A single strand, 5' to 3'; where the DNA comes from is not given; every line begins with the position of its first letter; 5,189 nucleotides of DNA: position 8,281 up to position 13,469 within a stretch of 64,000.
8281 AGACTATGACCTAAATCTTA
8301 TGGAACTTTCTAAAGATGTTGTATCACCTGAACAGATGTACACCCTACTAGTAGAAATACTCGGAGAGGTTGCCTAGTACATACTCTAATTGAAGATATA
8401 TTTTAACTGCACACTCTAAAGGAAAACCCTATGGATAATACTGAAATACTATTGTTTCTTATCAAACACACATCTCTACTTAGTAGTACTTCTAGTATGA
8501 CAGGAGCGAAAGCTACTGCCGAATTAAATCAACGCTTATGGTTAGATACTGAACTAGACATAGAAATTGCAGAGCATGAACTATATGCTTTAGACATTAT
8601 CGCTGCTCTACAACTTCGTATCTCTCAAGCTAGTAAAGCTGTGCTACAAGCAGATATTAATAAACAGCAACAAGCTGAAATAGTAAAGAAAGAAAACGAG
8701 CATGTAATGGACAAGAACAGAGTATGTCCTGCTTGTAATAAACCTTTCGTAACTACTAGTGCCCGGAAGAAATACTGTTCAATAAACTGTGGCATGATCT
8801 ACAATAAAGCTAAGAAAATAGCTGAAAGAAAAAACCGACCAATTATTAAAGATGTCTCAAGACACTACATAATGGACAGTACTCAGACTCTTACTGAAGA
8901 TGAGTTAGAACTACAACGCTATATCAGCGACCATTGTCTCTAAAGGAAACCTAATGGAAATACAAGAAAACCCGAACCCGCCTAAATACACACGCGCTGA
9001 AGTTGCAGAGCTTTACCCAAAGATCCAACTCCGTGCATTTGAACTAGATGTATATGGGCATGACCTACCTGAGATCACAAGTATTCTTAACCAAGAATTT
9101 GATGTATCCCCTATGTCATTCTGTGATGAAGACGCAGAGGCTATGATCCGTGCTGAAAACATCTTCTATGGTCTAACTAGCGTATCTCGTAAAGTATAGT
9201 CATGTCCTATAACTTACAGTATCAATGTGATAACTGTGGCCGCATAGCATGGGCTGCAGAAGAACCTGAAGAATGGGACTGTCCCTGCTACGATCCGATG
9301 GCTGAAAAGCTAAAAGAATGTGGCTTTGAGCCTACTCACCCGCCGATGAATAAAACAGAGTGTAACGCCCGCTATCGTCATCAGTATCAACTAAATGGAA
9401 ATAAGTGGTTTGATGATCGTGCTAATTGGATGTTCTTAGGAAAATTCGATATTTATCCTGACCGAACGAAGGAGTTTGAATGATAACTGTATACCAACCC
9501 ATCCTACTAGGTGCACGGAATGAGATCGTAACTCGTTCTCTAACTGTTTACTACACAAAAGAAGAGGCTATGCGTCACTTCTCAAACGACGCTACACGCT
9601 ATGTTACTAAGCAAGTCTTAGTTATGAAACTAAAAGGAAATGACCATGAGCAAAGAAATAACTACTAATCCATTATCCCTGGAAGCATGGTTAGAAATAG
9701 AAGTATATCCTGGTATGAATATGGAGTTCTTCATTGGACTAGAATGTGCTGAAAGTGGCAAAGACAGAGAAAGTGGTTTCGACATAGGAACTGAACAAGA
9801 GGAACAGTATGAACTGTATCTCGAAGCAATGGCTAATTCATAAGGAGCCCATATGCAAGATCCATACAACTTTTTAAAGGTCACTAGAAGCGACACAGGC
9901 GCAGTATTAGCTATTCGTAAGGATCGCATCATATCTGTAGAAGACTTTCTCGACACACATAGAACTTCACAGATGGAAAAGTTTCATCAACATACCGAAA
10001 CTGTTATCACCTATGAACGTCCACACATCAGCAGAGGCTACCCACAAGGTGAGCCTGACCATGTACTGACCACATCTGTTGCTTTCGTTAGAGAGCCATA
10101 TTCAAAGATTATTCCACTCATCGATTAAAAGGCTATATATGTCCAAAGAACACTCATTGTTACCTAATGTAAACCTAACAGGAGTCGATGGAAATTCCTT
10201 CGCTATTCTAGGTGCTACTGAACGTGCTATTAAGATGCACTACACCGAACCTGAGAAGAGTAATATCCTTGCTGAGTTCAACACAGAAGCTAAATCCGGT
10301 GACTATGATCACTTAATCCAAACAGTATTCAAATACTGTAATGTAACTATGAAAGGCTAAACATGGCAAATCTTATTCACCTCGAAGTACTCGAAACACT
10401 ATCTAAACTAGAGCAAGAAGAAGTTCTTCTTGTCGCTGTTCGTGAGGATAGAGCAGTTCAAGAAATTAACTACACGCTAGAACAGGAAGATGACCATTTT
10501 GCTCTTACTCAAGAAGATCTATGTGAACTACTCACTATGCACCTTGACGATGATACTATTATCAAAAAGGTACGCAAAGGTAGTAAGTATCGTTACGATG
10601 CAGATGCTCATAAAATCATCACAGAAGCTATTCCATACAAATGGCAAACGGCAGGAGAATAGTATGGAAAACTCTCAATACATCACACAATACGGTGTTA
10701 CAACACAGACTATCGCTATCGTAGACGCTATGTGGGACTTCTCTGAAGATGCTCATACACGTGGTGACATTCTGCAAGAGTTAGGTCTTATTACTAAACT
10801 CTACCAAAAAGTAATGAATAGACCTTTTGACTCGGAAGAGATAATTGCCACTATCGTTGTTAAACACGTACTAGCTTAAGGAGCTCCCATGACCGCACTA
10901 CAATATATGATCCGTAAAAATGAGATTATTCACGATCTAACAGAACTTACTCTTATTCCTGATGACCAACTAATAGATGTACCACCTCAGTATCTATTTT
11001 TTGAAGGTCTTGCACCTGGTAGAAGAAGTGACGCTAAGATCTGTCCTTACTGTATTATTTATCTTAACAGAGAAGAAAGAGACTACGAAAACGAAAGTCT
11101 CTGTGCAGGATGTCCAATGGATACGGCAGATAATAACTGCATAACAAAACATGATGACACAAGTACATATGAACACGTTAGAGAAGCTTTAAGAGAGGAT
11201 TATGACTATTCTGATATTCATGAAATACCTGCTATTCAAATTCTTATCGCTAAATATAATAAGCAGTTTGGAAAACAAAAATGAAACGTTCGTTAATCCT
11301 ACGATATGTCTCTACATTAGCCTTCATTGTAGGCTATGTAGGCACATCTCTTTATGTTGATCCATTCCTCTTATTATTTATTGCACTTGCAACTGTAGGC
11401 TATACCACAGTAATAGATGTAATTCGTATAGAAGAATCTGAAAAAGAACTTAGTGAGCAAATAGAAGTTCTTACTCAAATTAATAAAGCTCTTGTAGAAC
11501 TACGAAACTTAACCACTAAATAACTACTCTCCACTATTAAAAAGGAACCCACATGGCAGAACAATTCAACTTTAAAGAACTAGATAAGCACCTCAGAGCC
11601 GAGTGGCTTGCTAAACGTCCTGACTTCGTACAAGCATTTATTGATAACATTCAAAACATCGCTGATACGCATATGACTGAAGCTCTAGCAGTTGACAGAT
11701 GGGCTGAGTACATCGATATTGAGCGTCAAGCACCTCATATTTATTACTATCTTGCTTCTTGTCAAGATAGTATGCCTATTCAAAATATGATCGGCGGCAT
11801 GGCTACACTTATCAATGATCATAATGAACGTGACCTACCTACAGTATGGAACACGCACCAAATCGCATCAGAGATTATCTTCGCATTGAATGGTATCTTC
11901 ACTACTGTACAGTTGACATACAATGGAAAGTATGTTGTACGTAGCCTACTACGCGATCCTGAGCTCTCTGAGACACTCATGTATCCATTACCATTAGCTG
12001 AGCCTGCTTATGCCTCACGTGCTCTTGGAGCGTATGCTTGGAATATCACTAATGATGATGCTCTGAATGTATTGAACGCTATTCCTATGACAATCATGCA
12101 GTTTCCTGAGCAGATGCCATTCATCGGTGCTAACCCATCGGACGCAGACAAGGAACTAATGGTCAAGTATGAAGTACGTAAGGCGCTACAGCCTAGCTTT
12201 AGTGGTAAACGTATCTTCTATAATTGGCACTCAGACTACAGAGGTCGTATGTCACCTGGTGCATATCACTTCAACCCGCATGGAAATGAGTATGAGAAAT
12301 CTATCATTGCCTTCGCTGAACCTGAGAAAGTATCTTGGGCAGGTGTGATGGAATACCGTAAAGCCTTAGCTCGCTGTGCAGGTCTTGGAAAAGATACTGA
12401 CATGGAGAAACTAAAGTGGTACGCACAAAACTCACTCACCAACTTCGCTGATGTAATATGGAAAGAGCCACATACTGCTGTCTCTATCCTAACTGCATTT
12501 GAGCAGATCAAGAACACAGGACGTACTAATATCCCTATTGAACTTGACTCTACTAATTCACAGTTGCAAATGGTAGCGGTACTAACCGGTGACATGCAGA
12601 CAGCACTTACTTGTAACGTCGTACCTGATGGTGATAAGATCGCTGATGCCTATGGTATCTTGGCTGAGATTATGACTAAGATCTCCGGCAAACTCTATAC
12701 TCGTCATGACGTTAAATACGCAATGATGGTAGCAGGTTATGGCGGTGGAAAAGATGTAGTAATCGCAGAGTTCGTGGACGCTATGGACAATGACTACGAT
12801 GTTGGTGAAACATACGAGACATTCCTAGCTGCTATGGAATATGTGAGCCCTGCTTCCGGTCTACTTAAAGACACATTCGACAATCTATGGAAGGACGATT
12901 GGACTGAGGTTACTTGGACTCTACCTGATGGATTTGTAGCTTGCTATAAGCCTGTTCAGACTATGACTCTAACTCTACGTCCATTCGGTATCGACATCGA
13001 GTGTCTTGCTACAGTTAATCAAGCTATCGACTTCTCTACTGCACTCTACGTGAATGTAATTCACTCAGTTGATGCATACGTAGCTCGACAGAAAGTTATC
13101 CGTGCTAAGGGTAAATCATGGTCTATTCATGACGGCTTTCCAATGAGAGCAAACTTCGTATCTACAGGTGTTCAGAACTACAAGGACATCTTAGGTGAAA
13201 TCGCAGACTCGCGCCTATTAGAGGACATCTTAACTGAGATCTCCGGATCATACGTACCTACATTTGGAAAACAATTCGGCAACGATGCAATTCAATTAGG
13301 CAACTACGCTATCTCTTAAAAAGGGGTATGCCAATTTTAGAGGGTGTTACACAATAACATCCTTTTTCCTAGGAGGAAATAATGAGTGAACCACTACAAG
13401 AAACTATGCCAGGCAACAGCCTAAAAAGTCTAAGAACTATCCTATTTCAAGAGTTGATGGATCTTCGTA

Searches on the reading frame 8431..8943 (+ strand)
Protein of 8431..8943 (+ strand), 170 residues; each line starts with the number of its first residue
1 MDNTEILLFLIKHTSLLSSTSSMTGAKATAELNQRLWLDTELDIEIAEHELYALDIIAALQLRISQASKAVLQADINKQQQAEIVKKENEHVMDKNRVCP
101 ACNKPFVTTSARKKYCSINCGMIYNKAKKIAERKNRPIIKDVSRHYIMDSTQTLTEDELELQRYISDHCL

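Call 8: search_protein_families(library=phrogs, proteins=[window:8431-8943:+])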
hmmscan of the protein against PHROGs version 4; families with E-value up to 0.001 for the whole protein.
window:8431-8943:+ (170 aa): 3 families
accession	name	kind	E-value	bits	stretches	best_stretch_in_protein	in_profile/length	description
phrog_1271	-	DNA, RNA and nucleotide metabolism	8.5e-06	26.4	1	93-145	209-259/361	HNH endonuclease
phrog_1333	-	unknown function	0.00067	20.8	1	78-148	79-149/166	-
phrog_171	-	DNA, RNA and nucleotide metabolism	0.00092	19.9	0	71-134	6-76/452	NinG/ Rap DNA junction specific endonuclease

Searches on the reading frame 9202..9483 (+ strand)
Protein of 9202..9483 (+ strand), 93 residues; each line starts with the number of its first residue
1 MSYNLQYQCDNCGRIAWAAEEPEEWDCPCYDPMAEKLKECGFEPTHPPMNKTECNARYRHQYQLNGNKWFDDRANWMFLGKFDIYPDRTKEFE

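Call 70: find_encoding_contigs(protein=window:9202-9483:+, flank=10000, max_places=10)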
Protein window:9202-9483:+ (93 aa): 11 contigs read that carry it; 6 places shown.
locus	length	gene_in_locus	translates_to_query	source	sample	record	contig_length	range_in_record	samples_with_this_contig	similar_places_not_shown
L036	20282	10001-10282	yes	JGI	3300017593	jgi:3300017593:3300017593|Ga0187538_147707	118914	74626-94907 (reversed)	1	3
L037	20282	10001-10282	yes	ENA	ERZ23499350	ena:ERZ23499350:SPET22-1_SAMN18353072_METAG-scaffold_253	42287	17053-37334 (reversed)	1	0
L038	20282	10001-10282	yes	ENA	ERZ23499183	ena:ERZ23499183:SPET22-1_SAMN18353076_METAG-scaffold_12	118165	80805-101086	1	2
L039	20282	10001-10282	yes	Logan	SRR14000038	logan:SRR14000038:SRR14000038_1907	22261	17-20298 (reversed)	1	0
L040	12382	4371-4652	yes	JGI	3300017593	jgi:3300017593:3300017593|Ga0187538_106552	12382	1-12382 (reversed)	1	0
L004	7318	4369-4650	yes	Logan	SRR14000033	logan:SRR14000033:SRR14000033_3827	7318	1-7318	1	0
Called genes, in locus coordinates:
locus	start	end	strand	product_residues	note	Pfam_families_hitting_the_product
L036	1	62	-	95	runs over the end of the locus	-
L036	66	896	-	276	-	-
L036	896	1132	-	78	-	-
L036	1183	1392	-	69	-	-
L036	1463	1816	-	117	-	PF10544:T5orf172 (weak)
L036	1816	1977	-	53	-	-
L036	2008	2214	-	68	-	-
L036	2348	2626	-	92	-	-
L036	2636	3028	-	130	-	-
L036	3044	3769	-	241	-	-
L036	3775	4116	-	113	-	PF13876:Phage_gp49_66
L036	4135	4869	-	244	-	-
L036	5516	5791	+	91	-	-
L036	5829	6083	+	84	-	-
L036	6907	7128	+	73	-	-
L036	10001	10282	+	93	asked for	-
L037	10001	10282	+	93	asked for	-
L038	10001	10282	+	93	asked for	-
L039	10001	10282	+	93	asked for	-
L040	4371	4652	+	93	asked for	-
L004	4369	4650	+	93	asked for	-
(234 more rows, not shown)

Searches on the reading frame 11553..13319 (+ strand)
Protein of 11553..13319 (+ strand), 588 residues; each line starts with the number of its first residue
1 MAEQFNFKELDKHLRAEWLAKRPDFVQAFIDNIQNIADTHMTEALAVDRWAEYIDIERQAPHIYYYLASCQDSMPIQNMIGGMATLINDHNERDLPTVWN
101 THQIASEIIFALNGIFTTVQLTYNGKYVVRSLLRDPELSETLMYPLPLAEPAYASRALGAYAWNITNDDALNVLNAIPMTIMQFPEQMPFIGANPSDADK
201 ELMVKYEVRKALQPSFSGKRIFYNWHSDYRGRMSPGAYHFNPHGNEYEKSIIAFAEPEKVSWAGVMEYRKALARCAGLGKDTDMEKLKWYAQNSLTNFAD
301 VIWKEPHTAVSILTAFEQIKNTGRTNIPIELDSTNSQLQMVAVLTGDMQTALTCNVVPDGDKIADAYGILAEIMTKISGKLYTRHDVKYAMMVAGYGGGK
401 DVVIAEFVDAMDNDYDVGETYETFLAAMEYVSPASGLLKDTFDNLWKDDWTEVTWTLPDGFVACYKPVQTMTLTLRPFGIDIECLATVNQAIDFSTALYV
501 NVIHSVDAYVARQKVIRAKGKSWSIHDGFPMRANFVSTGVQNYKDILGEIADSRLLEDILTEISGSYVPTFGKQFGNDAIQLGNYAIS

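Call 8: search_protein_families(library=phrogs, proteins=[window:11553-13319:+])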
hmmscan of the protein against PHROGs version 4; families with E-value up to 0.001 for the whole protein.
window:11553-13319:+ (588 aa): 4 families
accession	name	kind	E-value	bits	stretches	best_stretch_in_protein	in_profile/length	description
phrog_2051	-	DNA, RNA and nucleotide metabolism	3.3e-44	152.6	2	273-519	15-258/401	RNA polymerase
phrog_414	-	DNA, RNA and nucleotide metabolism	1.5e-29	103.8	1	218-536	381-757/816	RNA polymerase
phrog_2166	-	DNA, RNA and nucleotide metabolism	8.1e-16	58.9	1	218-376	277-448/505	N4-like RNA polymerase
phrog_20599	-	DNA, RNA and nucleotide metabolism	4e-11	43.9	1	286-376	28-119/149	RNA polymerase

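Call 12: search_dna_similar(query=window:11553-13319:+, collection=phages, mode=protein, max_rows=25)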
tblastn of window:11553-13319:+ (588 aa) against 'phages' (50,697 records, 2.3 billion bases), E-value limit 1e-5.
Records with a match: 595; places in all: 595; records where one place covers at least 80% of the query: 2.
Best place of each record, by identity: <60% 595.
By first word of the organism name: Acinetobacter 162; Escherichia 72; Pseudomonas 66; Vibrio 38; Synechococcus 27; Klebsiella 26; Erwinia 26; Rhizobium 16; Achromobacter 14; Cyanophage 12; and 36 more.
By host as written in the record: - 81; Acinetobacter baumannii 57; Escherichia coli 29; Pseudomonas aeruginosa 23; Klebsiella pneumoniae 13; Achromobacter xylosoxidans I2BC 12; Pseudomonas aeruginosa PAO1 11; Vibrio cholerae 9; and 191 more.
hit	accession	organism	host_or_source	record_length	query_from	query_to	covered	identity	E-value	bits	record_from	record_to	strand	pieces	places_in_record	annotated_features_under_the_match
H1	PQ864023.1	Enterobacter phage vB_Ecl_SABI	Enterobacter cloacae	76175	3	547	93%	23.8%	3e-17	92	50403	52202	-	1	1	hypothetical protein (x2)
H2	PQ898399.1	Enterobacter phage SonariX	Enterobacter cloacae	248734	3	547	93%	23.8%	3e-17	92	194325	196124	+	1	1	hypothetical protein (x2)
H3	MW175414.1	Escherichia phage VEc25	Escherichia coli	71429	90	518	72%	26.4%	1e-17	116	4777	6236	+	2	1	RNA polymerase 2 | RNA polymerase 1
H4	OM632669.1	Escherichia phage BEU42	Escherichia coli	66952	90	518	72%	26.4%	1e-17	115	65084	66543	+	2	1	record has no annotation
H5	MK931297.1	Escherichia phage vB_EcoP_3HA13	Escherichia coli serotype O111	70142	90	518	72%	26.4%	1e-17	115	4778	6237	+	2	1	hypothetical protein (x2)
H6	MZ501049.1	Escherichia phage AlfredRasser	Escherichia coli K-12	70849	90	518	72%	26.4%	1e-17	115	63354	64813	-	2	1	RNA polymerase subunit A | RNA polymerase subunit B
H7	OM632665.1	Escherichia phage BEU13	Escherichia coli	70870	90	518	72%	26.4%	1e-17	115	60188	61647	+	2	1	record has no annotation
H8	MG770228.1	Escherichia phage PMBT57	Escherichia coli O111:H-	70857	90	518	72%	26.4%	1e-17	115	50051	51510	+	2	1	hypothetical protein | RNA polymerase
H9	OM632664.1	Escherichia phage BEU5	Escherichia coli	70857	90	518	72%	26.4%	1e-17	115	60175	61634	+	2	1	record has no annotation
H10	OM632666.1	Escherichia phage BEU14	Escherichia coli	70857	90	518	72%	26.4%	1e-17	115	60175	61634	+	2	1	record has no annotation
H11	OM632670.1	Escherichia phage BEU44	Escherichia coli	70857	90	518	72%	26.4%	1e-17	115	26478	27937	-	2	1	record has no annotation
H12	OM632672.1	Escherichia phage BEU51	Escherichia coli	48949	90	518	72%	26.4%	1e-17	115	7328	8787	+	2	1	record has no annotation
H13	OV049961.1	Escherichia phage vB_Eco_SPSP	-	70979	90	518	72%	26.4%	1e-17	115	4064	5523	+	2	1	Hypothetical protein AC3HA13_160[Escherichiaphage vB_EcoP_3HA13] | RNAP1 [Escherichia phage N4]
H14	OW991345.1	Escherichia phage vB_Eco_AL25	-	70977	90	518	72%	26.4%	1e-17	115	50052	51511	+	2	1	RNA polymerase subunit | putative RNA polymerase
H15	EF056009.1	Escherichia phage N4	Escherichia coli K-12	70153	90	518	72%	26.4%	1e-17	115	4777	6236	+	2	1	RNAP2 | RNAP1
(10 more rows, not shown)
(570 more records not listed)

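Call 15: find_related_loci(query=window:11553-13319:+, collection=viral_contigs, flank=10000)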
Query window:11553-13319:+ (588 aa) in viral_contigs; peptide patterns used: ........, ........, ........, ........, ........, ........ (x = any residue, [..] = any of these).
2 stretches matched a pattern; 1 encode a relative of the query (tblastn E <= 1e-3); 1 distinct loci.
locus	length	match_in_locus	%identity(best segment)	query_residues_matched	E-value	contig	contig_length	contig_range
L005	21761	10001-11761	77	1-588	0e+0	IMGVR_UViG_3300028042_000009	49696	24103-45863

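Call 49: search_protein_families(library=phrogs, proteins=[L005:4243-4527:+], max_evalue=0.01)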
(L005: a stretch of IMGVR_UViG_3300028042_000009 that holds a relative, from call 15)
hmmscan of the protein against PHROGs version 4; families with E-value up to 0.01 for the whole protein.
L005:4243-4527:+ (94 aa): 2 families
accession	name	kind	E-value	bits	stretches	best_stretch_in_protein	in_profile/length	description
phrog_5020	-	unknown function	0.00017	22.9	1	14-64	13-63/106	-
phrog_38209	-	unknown function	0.0071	17.1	1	21-89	14-81/131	-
